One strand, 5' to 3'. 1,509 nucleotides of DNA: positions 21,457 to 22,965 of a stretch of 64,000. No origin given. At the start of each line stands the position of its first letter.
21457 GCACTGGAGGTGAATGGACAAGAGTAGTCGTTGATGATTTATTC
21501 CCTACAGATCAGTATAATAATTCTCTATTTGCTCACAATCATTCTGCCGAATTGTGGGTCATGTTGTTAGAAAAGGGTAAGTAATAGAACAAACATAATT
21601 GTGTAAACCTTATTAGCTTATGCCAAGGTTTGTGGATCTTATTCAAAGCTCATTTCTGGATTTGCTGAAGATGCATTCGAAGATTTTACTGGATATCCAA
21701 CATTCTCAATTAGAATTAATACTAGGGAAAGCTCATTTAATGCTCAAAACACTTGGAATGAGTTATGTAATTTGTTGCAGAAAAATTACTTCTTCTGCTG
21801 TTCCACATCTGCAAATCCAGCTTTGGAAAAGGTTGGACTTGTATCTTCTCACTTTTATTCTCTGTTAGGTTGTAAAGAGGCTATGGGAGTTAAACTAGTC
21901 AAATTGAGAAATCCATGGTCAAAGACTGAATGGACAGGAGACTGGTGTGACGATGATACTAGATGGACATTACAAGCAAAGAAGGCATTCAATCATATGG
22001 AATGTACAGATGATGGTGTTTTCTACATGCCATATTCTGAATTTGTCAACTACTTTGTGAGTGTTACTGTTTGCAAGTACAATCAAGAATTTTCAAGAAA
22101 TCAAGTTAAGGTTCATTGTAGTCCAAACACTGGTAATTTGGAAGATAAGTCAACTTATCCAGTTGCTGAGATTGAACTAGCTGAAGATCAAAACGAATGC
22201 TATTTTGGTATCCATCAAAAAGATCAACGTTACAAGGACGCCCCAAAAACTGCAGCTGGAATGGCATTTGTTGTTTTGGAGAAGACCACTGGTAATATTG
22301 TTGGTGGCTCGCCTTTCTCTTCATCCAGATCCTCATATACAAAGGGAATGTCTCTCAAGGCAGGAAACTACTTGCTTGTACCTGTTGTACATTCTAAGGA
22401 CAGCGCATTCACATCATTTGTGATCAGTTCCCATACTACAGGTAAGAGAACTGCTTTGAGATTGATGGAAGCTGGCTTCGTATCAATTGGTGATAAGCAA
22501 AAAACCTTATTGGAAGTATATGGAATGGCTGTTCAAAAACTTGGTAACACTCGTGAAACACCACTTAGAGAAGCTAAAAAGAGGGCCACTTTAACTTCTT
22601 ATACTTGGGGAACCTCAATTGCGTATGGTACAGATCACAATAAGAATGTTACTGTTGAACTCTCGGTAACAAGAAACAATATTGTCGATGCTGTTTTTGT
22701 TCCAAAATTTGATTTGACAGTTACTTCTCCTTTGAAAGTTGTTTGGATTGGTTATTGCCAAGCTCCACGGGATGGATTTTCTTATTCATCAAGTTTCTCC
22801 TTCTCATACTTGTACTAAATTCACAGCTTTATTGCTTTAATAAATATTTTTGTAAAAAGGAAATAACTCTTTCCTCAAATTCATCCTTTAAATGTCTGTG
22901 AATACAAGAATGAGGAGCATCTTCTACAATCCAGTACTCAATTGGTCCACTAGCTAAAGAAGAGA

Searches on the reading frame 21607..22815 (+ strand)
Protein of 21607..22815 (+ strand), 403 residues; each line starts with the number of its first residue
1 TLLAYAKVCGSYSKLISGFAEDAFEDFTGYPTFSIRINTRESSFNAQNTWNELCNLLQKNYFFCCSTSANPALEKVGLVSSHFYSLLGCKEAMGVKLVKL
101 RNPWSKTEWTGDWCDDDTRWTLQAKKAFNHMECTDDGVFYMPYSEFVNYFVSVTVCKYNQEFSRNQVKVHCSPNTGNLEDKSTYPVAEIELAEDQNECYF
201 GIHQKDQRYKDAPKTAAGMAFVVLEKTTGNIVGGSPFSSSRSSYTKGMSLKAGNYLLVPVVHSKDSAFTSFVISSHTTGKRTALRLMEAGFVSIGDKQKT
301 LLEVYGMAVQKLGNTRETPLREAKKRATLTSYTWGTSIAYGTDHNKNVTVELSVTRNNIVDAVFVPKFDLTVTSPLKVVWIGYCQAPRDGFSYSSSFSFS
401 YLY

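Call 26: search_protein_families(library=pfam, proteins=[window:21607-22815:+], max_evalue=0.001)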
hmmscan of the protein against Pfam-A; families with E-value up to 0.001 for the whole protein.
window:21607-22815:+ (403 aa): 1 family
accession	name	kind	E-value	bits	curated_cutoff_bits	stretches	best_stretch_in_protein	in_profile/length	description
PF00648.27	Peptidase_C2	-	8.7e-36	123.9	23.8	1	4-157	137-297/297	Calpain family cysteine protease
